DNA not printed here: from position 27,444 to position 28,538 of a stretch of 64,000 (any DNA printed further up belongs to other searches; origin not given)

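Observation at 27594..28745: Two-gene encapsulin nanocompartment operon with EncFtn cargo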

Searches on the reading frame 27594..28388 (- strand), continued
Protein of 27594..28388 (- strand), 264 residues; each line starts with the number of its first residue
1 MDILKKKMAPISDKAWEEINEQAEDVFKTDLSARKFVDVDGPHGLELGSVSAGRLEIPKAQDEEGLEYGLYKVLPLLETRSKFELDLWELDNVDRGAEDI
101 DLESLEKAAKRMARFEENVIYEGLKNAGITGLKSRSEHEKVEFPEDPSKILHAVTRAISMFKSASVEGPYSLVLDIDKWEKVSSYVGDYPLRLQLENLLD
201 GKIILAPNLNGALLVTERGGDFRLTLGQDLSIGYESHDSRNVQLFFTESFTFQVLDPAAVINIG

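Call 18: find_related_loci(query=A1, collection=genome_contigs, flank=8000)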
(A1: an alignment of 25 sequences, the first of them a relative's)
Query A1 (264 aa) in genome_contigs; peptide patterns used: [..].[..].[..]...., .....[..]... (x = any residue, [..] = any of these).
599 stretches matched a pattern (row limit reached: there are more); 571 encode a relative of the query (tblastn E <= 1e-3); the best 80 are kept; 80 distinct loci.
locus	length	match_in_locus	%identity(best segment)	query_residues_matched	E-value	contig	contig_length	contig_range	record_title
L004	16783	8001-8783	66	1-261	2e-120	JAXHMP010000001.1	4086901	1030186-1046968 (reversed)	MAG: Bacteroidota bacterium isolate Salar_de_Ascotan_soil_MAG_ASO55 contig_531_polypolish, whole genome shotgun sequence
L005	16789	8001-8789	61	1-263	2e-113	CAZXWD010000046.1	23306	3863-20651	MAG TPA_asm: uncultured Bacteroidales bacterium isolate SRP332253_co2_111 genome assembly, contig: NODE_2017_length_2330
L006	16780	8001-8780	61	1-261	8e-108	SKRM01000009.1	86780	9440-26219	MAG: Bacteroidales bacterium isolate CSSed162cmA_488 CSSed16-2cmA-96, whole genome shotgun sequence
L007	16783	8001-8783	59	1-261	7e-107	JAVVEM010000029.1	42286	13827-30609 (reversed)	MAG: Bacteroidales bacterium isolate TamC13-21 NODE_710_length_42286_cov_9.784945, whole genome shotgun sequence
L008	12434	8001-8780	59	1-261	3e-105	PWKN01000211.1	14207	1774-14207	MAG: Bacteroidales bacterium isolate CSSed10_193 CS-Sed10-C9480, whole genome shotgun sequence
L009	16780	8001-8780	61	1-261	6e-105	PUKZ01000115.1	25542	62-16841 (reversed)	MAG: Bacteroidales bacterium isolate B1Sed10_61 B1-Sed10-C1660, whole genome shotgun sequence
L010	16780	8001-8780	58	1-261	9e-105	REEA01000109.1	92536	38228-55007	MAG: Bacteroidia bacterium isolate GEM2.Bin73 NODE_109_length_92536_cov_13.9397, whole genome shotgun sequence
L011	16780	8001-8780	59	1-261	6e-105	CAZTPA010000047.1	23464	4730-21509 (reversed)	MAG TPA_asm: uncultured Bacteroidales bacterium isolate SRP252850_co1_256 genome assembly, contig: NODE_3851_length_2346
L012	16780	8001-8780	59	1-261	1e-104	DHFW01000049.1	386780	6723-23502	MAG TPA_asm: Bacteroidales bacterium UBA4814 UBA4814_contig_1923, whole genome shotgun sequence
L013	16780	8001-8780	57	1-261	4e-103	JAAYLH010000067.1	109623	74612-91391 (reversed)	MAG: Bacteroidales bacterium isolate AS15tlH2ME_224 52453_AS15, whole genome shotgun sequence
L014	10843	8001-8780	58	1-261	1e-102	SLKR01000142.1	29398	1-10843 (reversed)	MAG: Bacteroidales bacterium isolate CSSed165cm_279 CSSed16-5cm-2623, whole genome shotgun sequence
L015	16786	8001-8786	58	1-263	1e-102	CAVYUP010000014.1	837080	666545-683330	MAG: uncultured Bacteroidetes bacterium isolate MFD01721.bin.1.11 genome assembly, contig: contig_9903, whole genome sho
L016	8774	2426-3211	58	1-263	2e-102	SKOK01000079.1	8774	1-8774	MAG: Bacteroidales bacterium isolate CSSed162cmA_327 CSSed16-2cmA-32340, whole genome shotgun sequence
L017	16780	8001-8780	58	1-261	4e-102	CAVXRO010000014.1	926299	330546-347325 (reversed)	MAG: uncultured Bacteroidetes bacterium isolate MFD01721.bin.1.123 genome assembly, contig: contig_7273, whole genome sh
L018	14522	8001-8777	56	1-260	1e-101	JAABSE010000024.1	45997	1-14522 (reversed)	MAG: Sphingobacteriia bacterium isolate S10.Bin064 NODE_24_length_45997_cov_28.05, whole genome shotgun sequence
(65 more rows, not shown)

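Call 20: find_encoding_contigs(protein=P0003, flank=8000, max_places=3)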
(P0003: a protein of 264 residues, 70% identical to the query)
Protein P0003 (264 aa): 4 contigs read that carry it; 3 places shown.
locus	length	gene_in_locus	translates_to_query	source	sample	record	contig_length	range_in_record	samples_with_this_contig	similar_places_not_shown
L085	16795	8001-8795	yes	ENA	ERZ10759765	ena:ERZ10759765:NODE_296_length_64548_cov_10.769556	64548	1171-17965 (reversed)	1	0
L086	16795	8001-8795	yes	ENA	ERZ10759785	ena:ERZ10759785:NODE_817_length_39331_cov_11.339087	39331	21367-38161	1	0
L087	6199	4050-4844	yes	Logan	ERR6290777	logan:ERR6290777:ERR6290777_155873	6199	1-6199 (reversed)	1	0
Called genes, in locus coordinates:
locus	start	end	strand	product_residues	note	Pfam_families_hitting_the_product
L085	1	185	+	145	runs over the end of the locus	PF00226:DnaJ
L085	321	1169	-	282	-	PF00582:Usp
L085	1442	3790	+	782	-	PF13426:PAS_9 (weak), PF00512:HisKA, PF02518:HATPase_c, PF00072:Response_reg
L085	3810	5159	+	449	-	PF00072:Response_reg, PF00158:Sigma54_activat, PF14532:Sigma54_activ_2, PF07728:AAA_5 (weak), PF25601:AAA_lid_14, PF02954:HTH_8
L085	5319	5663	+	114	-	PF00011:HSP20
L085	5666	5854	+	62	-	PF05532:CsbD (faint)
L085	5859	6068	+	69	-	PF05532:CsbD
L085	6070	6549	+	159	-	-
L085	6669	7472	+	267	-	PF13489:Methyltransf_23 (faint), PF13847:Methyltransf_31 (weak), PF08241:Methyltransf_11, PF08242:Methyltransf_12, PF13649:Methyltransf_25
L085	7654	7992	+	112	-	PF22277:EncFtn-like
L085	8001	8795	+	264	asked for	PF04454:Linocin_M18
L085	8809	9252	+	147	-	PF00583:Acetyltransf_1, PF13673:Acetyltransf_10, PF13508:Acetyltransf_7, PF08445:FR47 (faint)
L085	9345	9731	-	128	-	PF03625:DUF302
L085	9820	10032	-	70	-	PF07311:Dodecin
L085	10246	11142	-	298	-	-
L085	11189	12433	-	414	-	PF07992:Pyr_redox_2, PF13738:Pyr_redox_3, PF00070:Pyr_redox, PF14759:Reductase_C (weak), PF21791:MDHAR3-like_C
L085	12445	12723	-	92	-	PF01047:MarR (weak)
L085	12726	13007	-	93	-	PF12840:HTH_20 (weak), PF01022:HTH_5 (weak)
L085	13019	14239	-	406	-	PF18845:baeRF_family3, PF18848:baeRF_family6, PF18849:baeRF_family7, PF18851:baeRF_family8, PF18849:baeRF_family7, PF18855:baeRF_family11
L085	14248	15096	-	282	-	PF00582:Usp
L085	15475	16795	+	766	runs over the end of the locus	PF11551:Omp28 (weak), PF18911:PKD_4, PF00801:PKD, PF19408:PKD_6 (weak), PF18962:Por_Secre_tail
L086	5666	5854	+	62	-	PF05532:CsbD (faint)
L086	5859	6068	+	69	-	PF05532:CsbD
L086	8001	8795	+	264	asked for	PF04454:Linocin_M18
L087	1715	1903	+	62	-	PF05532:CsbD (faint)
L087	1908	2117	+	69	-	PF05532:CsbD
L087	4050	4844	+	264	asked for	PF04454:Linocin_M18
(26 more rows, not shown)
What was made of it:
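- Checked: Orthologous positions in L085 do carry PF05532 CsbD hits (call 20).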

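Call 21: find_encoding_contigs(protein=P0004, flank=8000, max_places=3)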
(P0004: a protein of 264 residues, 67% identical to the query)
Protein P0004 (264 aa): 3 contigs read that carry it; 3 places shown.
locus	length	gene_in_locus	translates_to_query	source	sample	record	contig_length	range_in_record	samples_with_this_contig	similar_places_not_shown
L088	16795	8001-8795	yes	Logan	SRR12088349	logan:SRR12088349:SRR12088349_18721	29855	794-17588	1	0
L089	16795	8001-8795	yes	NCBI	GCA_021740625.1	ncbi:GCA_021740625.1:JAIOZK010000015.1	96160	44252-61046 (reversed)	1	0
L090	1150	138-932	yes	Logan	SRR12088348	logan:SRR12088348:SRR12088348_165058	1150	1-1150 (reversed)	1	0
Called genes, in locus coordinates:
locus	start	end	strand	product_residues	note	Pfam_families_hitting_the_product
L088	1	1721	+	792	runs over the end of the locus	PF12704:MacB_PCD, PF02687:FtsX, PF12704:MacB_PCD, PF02687:FtsX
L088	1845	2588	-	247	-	-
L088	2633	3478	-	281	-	PF00582:Usp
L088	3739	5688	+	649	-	PF00512:HisKA, PF02518:HATPase_c, PF00072:Response_reg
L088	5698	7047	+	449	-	PF00072:Response_reg, PF00158:Sigma54_activat, PF14532:Sigma54_activ_2, PF07728:AAA_5, PF25601:AAA_lid_14, PF02954:HTH_8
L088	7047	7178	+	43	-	-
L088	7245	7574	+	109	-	PF00011:HSP20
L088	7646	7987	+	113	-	PF22277:EncFtn-like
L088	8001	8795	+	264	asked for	PF04454:Linocin_M18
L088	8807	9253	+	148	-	PF00583:Acetyltransf_1, PF13673:Acetyltransf_10, PF13508:Acetyltransf_7, PF08445:FR47 (weak)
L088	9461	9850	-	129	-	PF03625:DUF302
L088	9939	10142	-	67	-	PF07311:Dodecin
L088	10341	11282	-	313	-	-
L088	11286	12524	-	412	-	PF07992:Pyr_redox_2, PF13738:Pyr_redox_3, PF00070:Pyr_redox, PF14759:Reductase_C (weak), PF21791:MDHAR3-like_C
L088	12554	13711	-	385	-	PF18845:baeRF_family3, PF18848:baeRF_family6, PF18849:baeRF_family7, PF18851:baeRF_family8, PF18855:baeRF_family11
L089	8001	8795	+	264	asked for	PF04454:Linocin_M18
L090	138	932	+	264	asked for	PF04454:Linocin_M18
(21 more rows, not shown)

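Call 48: predict_structure(alignment_id=A1)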
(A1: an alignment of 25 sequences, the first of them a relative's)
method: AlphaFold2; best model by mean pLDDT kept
length: 264 residues; sequences in the alignment: 25
mean_pLDDT: 74.7   pTM: 0.71
mean pLDDT of the five models: 74.7, 74.7, 74.6, 72.6, 67.8
residues with pLDDT >= 90: 7; 70-90: 177; 50-70: 69; < 50: 11
segments of 3 or more residues with pLDDT < 50: 1-7, 95-97
pLDDT, mean of each block of 10 residues (from residue 1): 46 72 73 68 65 67 71 77 73 52 77 82 79 78 88 90 83 87 78 87 82 71 66 78 80 68 82
secondary structure, 60 per line:
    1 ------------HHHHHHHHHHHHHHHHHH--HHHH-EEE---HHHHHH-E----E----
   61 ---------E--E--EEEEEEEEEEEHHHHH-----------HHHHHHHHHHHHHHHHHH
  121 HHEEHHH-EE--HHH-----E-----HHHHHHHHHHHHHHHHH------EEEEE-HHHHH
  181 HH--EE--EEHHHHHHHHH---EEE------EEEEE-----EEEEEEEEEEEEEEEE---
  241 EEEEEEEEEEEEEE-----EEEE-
elements in order: H13-30 H33-36 E38-40 H44-49 E76-86 H87-91 H103-122 H147-163 E170-174 H176-182 H191-199 E203-205 E212-216 E222-237 E241-254 E260-263

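Call 50: list_cluster_members(proteins=[window:27594-28388:-, window:28398-28745:-, P0011])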
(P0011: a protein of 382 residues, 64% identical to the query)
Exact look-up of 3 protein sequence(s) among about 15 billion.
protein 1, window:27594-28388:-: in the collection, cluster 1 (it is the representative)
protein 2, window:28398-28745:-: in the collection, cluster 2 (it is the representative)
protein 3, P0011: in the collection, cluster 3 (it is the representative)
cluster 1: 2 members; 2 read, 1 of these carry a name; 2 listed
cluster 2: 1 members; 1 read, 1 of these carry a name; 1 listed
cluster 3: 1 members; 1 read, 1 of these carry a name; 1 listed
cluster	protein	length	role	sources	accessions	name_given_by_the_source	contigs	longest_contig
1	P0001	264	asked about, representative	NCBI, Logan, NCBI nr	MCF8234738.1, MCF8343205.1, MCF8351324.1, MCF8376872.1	MAG: bacteriocin family protein [Bacteroidales bacterium] | bacteriocin family protein [Bacteroidales bacterium]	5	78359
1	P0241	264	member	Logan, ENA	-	-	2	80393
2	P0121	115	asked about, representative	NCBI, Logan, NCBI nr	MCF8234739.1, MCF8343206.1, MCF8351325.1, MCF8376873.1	MAG: ferritin-like domain-containing protein [Bacteroidales bacterium] | ferritin-like domain-containing protein [Bacteroidales bacterium]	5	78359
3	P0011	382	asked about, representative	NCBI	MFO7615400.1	MAG: family 1 encapsulin nanocompartment shell protein [Bacteroidales bacterium]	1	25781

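Call 53: fold_search(model_id=the predicted structure, library=pdb)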
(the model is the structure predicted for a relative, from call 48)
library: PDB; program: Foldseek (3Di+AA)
matches with E <= 10: 564; with E <= 0.001: 226
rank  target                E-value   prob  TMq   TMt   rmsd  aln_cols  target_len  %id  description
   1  7kq5                  3.9e-30  1.00  0.81  0.81   4.0       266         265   46  Cryo-EM structure of a thermostable encapsulin from T. maritima (released 2021-04-28)
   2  9bkx_C                7.7e-30  1.00  0.85  0.84   3.9       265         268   40  Mycobacterium tuberculosis encapsulin in complex with DyP (released 2024-12-11)
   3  7lis                  3.0e-29  1.00  0.80  0.80   4.0       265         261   45  Thermotoga maritima Encapsulin Nanocompartment Pore Mutant S5D (released 2022-02-09)
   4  9bkx_D                3.4e-29  1.00  0.85  0.85   4.0       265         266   40  Mycobacterium tuberculosis encapsulin in complex with DyP (released 2024-12-11)
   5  9bkx_E                3.4e-29  1.00  0.85  0.83   3.9       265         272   40  Mycobacterium tuberculosis encapsulin in complex with DyP (released 2024-12-11)
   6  9bkx_A                5.2e-29  1.00  0.85  0.84   3.9       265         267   40  Mycobacterium tuberculosis encapsulin in complex with DyP (released 2024-12-11)
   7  6wkv_0                1.8e-28  1.00  0.79  0.81   3.8       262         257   45  Cryo-EM structure of engineered variant of the Encapsulin from Thermotoga maritima (TmE) (released 2021-04-21)
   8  7phm_0                2.0e-28  1.00  0.84  0.84   3.9       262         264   40  Cryo-EM structure of Mycobacterium tuberculosis encapsulin (released 2022-07-20)
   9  3dkt_A                2.7e-28  1.00  0.82  0.82   3.8       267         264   47  Crystal structure of Thermotoga maritima encapsulin (released 2008-09-02)
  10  7lij                  3.3e-28  1.00  0.78  0.78   4.4       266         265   46  Thermotoga maritima Encapsulin Nanocompartment Pore Mutant S1K (released 2022-02-09)
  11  7lit                  4.2e-28  1.00  0.79  0.81   3.9       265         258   45  Thermotoga maritima Encapsulin Nanocompartment Pore Mutant S7G (released 2022-02-09)
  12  7lil                  4.8e-28  1.00  0.78  0.78   4.3       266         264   45  Thermotoga maritima Encapsulin Nanocompartment Pore Mutant SE3 (released 2022-02-09)
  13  7oe2_A                7.3e-28  1.00  0.85  0.84   3.6       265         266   41  Model of closed pentamer of the Haliangium ochraceum encapsulin from symmetry expansion of icosahedral single particle (released 2022-02-09)
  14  9i8d                  8.8e-28  1.00  0.86  0.86   3.9       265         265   37  Structure of Encapsulin from Arthrobacter sp. (released 2025-05-21)
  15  7lik                  8.8e-28  1.00  0.78  0.78   4.4       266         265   46  Thermotoga maritima Encapsulin Nanocompartment Pore Mutant S1R (released 2022-02-09)
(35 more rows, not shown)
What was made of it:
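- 27594..28388 (-): enc: 264-aa family-1 encapsulin shell protein. The AF2 model (pLDDT 74.7) superposes on T=1 encapsulins with TM 0.78-0.86 (calls 48, 53).
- On Family 1 (classical) encapsulin shell protein: The AF2 model (pLDDT 74.7) superposes on 7kq5, 3dkt, 9bkx and 7oe2 with TM 0.78-0.86 at probability 1.00 (calls 48, 53).
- The T number cannot be read from sequence with certainty, and engineered EncA variants switch between T numbers (PDB titles in call 53).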

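Call 65: search_protein_families(library=pfam, alignment_id=A2, max_evalue=0.00001)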
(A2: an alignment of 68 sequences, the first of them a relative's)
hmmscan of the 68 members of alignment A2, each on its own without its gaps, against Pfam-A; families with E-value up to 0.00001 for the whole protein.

A. member 1, L004:6869-7387:+ (172 aa): 1 family
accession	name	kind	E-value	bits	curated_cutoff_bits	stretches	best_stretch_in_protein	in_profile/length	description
PF01442.23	Apolipoprotein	-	9.8e-09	35.6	90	1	51-169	4-123/190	Apolipoprotein A1/A4/E domain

B. families by the number of members that match (of 68 scanned): 82 families (the first 25 are shown)
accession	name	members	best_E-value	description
PF02777.23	Sod_Fe_C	4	5.8e-44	Iron/manganese superoxide dismutases, C-terminal domain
PF00072.30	Response_reg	4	2.1e-32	Response regulator receiver domain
PF01476.26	LysM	4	2.1e-31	LysM domain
PF00081.27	Sod_Fe_N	4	1.1e-27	Iron/manganese superoxide dismutases, alpha-hairpin domain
PF01094.35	ANF_receptor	4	5.2e-09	Receptor family ligand binding region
PF00158.32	Sigma54_activat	3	1e-69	Sigma-54 interaction domain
PF00881.29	Nitroreductase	3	2.2e-33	Nitroreductase family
PF14532.12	Sigma54_activ_2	3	1.1e-24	Sigma-54 interaction domain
PF25601.1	AAA_lid_14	3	1e-23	AAA+ ATPase lid domain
PF14512.11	TM1586_NiRdase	3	7.5e-22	Putative TM nitroreductase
PF02954.25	HTH_8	3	1.8e-13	Bacterial regulatory protein, Fis family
PF07728.20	AAA_5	3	3.3e-08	AAA domain (dynein-related subfamily)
PF00155.27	Aminotran_1_2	2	9.5e-39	Aminotransferase class I and II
PF03749.19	SfsA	2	1.1e-35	Sugar fermentation stimulation protein RE domain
PF01986.22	DUF123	2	1.6e-27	Domain of unknown function DUF123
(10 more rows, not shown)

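Call 66: search_protein_families(library=pfam, alignment_id=A3, max_evalue=0.00001)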
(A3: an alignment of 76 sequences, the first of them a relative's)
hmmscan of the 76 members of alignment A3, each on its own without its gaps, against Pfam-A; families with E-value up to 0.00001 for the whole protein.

A. member 1, L004:8811-9251:+ (146 aa): 4 families
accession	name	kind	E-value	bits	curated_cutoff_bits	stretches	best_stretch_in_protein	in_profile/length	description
PF13508.13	Acetyltransf_7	-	1.1e-13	51.8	27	1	58-136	6-83/84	Acetyltransferase (GNAT) domain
PF00583.31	Acetyltransf_1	-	1.8e-12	48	20.7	1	45-135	22-116/116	Acetyltransferase (GNAT) family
PF13673.13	Acetyltransf_10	-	4.3e-10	40.1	23.6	1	58-139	34-111/128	Acetyltransferase (GNAT) domain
PF08445.16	FR47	-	6.6e-06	26.5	22.1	0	85-142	23-83/86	FR47-like protein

B. families by the number of members that match (of 76 scanned): 91 families (the first 25 are shown)
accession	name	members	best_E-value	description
PF00924.24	MS_channel_2nd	8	2e-22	Mechanosensitive ion channel, beta-domain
PF21088.3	MS_channel_1st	7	6.6e-09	Mechanosensitive ion channel, transmembrane helices 2/3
PF21082.3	MS_channel_3rd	7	1.2e-07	Mechanosensitive ion channel MscS, C-terminal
PF00072.30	Response_reg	5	1e-29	Response regulator receiver domain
PF00294.29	PfkB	4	1.1e-49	pfkB family carbohydrate kinase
PF18849.6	baeRF_family7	3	6.2e-47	Bacterial archaeo-eukaryotic release factor family 7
PF01257.25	2Fe-2S_thioredx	3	2.8e-46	Thioredoxin-like [2Fe-2S] ferredoxin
PF00291.31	PALP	3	5.4e-46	Pyridoxal-phosphate dependent enzyme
PF18845.6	baeRF_family3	3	4.2e-38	Bacterial archaeo-eukaryotic release factor family 3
PF18848.6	baeRF_family6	3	1.6e-31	Bacterial archaeo-eukaryotic release factor family 6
PF18851.6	baeRF_family8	3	8.2e-19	Bacterial archaeo-eukaryotic release factor family 8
PF18855.6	baeRF_family11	3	2.2e-17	Bacterial archaeo-eukaryotic release factor family 11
PF03441.19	FAD_binding_7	2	3e-78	FAD binding domain of DNA photolyase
PF00875.24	DNA_photolyase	2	2.5e-43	DNA photolyase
PF00175.26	NAD_binding_1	2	9.3e-21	Oxidoreductase NAD-binding domain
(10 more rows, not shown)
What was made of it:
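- Tried and rejected: Superoxide dismutase occurs 4 times, sigma-54 activator 3, nitroreductase 3, rubrerythrin 2 and AhpC 2 upstream, and an MscS channel 8 times downstream (calls 65, 66).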
